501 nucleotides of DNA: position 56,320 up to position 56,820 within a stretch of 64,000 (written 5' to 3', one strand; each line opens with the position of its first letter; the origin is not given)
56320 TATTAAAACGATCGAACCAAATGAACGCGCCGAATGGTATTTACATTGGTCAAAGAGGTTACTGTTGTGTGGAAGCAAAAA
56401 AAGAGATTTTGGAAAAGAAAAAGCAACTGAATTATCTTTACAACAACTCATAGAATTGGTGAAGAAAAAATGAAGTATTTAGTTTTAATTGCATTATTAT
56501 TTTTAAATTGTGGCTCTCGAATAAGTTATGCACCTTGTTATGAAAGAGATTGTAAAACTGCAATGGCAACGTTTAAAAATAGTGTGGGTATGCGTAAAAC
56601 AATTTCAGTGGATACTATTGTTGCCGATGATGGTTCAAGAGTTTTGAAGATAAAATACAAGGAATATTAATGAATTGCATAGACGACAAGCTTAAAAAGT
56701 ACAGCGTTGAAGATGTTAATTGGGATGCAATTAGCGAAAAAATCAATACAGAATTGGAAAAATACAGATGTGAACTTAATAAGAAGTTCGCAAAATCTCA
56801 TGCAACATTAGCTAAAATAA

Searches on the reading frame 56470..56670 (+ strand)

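Call 76: search_protein_families(library=pfam, max_evalue=0.01, proteins=[window:56470-56670:+])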
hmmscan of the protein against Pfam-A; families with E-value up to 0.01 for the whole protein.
window:56470-56670:+ (66 aa): 1 family
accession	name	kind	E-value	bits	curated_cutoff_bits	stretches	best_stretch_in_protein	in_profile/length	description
PF14653.11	IGFL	-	0.0082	16.6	25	1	13-45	36-68/83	Insulin growth factor-like family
